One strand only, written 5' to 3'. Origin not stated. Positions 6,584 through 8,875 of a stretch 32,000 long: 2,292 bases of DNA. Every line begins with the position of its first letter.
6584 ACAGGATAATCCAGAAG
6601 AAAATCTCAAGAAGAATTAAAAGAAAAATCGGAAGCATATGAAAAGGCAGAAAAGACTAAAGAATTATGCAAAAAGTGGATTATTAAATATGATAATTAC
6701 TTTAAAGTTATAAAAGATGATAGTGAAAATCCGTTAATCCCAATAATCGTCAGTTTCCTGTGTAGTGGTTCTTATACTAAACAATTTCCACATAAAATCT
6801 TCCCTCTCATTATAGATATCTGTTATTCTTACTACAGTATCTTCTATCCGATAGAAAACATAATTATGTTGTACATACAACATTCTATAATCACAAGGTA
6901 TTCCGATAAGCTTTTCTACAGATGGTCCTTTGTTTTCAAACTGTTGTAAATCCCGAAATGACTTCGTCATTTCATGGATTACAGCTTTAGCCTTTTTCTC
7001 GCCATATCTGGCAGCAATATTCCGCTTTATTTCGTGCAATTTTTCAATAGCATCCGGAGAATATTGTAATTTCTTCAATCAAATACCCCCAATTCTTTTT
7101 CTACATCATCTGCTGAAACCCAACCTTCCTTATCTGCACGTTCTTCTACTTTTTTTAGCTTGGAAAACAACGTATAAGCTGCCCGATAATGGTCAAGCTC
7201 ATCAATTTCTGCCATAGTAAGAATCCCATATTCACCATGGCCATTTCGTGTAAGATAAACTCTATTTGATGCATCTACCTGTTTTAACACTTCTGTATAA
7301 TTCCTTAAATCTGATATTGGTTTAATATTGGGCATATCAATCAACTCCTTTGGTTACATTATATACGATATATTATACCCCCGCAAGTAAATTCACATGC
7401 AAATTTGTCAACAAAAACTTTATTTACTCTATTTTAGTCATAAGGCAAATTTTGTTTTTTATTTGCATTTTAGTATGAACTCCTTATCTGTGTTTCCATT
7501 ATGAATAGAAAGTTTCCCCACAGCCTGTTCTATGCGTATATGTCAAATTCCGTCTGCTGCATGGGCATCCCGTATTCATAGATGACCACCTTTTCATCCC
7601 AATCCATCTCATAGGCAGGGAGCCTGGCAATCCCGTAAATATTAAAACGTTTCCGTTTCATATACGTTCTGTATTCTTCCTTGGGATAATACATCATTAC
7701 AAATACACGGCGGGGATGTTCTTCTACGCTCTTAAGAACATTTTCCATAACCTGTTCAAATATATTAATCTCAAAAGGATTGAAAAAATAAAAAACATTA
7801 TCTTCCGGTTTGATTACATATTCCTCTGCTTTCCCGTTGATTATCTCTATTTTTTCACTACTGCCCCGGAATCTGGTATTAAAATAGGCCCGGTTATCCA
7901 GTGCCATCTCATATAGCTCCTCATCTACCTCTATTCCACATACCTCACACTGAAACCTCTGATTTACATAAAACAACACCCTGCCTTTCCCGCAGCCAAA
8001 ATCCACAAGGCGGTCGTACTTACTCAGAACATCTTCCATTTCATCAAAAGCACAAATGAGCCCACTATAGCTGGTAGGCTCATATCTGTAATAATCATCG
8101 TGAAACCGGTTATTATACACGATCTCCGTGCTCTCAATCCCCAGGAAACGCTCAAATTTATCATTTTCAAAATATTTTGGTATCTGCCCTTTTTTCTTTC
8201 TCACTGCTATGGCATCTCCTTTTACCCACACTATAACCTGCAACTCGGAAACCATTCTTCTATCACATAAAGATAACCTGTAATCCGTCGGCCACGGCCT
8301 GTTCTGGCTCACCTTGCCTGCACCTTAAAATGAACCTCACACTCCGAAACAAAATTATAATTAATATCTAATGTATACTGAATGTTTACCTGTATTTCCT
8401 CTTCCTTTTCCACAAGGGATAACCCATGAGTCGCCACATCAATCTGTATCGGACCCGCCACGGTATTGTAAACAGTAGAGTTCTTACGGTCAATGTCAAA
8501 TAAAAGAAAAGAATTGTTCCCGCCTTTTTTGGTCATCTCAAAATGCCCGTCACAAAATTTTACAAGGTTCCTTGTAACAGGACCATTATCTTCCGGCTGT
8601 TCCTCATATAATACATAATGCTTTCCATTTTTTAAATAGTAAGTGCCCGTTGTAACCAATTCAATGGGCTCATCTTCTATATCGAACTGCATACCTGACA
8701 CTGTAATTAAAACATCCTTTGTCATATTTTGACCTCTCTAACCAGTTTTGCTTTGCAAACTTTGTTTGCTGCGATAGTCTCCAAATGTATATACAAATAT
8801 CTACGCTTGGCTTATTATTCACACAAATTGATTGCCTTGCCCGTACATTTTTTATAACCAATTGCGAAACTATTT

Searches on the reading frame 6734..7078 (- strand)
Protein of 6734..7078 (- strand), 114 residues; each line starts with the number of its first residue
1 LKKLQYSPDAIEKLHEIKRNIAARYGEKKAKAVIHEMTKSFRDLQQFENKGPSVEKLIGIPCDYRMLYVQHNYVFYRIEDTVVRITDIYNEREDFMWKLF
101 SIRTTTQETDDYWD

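Call 96: search_protein_families(library=pfam, proteins=[window:6734-7078:-], max_evalue=0.0001)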
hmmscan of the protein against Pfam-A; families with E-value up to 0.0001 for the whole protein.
window:6734-7078:- (114 aa): 1 family
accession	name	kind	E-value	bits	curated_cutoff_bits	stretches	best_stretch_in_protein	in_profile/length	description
PF05016.21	ParE_toxin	-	5.3e-09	37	23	1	5-95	2-89/89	ParE toxin of type II toxin-antitoxin system, parDE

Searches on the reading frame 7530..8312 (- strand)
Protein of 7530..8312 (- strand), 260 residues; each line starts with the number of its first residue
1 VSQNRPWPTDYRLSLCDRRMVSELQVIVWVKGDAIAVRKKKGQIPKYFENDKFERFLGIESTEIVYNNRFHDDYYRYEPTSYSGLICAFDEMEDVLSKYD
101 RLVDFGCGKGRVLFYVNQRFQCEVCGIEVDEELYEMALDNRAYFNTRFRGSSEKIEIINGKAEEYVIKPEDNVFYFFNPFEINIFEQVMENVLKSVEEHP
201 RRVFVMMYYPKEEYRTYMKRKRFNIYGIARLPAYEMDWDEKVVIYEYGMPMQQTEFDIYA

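Call 13: search_protein_families(library=pfam, proteins=[window:7530-8312:-])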
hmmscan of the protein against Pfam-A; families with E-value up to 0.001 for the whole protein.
window:7530-8312:- (260 aa): 6 families
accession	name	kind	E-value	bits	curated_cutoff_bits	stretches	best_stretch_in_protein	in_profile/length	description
PF13649.12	Methyltransf_25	-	9e-06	26.7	27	1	103-175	2-70/97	Methyltransferase domain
PF13679.12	Methyltransf_32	-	4.4e-05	23.9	27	1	99-154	26-88/143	Methyltransferase domain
PF08241.18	Methyltransf_11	-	0.00044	21.3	21.2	1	103-164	1-53/95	Methyltransferase domain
PF13489.12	Methyltransf_23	-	0.00058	20.1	27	1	97-146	21-61/164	Methyltransferase domain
PF13847.12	Methyltransf_31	-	0.00072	19.7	27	0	98-142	3-49/145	Methyltransferase domain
PF08123.19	DOT1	-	0.00073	19.6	23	0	96-149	40-94/205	Histone methylation protein DOT1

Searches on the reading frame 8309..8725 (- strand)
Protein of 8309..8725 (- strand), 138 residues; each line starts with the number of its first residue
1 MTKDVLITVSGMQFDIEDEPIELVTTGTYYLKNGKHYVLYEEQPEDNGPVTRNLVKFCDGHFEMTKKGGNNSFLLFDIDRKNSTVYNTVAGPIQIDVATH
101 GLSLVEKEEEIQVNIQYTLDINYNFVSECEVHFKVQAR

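Call 13: search_protein_families(library=pfam, proteins=[window:8309-8725:-])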
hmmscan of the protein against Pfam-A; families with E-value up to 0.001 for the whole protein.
window:8309-8725:- (138 aa): 1 family
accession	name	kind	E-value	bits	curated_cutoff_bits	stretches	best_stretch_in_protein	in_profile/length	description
PF09148.16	DUF1934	-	5e-31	107.8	22.5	1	8-132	2-127/128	Domain of unknown function (DUF1934)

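Call 15: find_encoding_contigs(protein=window:8309-8725:-, flank=10000, max_places=10)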
Protein window:8309-8725:- (138 aa): 20 contigs read that carry it; 6 places shown.
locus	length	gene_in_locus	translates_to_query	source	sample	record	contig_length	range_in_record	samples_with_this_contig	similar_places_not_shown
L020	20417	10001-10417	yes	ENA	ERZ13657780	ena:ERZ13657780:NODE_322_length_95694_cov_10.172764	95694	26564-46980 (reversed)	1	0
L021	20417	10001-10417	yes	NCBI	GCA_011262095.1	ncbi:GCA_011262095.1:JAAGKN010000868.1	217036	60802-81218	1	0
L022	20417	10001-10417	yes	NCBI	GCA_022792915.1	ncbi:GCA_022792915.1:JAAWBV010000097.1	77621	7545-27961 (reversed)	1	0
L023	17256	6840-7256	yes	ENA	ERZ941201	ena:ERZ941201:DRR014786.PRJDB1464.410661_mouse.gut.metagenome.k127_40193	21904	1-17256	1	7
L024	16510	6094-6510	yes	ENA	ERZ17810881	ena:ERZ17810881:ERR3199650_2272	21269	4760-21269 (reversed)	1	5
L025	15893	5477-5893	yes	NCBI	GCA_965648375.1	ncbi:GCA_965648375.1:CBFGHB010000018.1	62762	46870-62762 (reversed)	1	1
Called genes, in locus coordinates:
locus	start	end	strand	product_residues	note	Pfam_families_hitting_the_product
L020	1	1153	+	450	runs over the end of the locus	PF12704:MacB_PCD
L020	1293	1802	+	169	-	-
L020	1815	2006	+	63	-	-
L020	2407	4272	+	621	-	PF02384:N6_Mtase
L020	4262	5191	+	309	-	PF01420:Methylase_S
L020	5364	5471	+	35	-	-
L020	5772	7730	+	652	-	PF00133:tRNA-synt_1, PF01406:tRNA-synt_1e (weak), PF01921:tRNA-synt_1f (faint), PF09334:tRNA-synt_1g, PF00133:tRNA-synt_1, PF08264:Anticodon_1, PF19303:Anticodon_3, PF01588:tRNA_bind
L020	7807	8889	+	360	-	PF01820:Dala_Dala_lig_N, PF02222:ATP-grasp, PF07478:Dala_Dala_lig_C, PF02786:CPSase_L_D2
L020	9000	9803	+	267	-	PF01177:Asp_Glu_race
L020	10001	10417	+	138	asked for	PF09148:DUF1934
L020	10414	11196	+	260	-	PF13649:Methyltransf_25 (weak)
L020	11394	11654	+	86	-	-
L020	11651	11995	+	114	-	PF05016:ParE_toxin (weak)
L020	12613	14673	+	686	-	PF24898:GGDEF_GdpP, PF01368:DHH, PF02272:DHHA1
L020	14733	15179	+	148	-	PF01281:Ribosomal_L9_N, PF03948:Ribosomal_L9_C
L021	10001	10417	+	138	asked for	PF09148:DUF1934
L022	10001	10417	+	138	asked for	PF09148:DUF1934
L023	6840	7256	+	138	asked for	PF09148:DUF1934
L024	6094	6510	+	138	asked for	PF09148:DUF1934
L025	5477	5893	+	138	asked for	PF09148:DUF1934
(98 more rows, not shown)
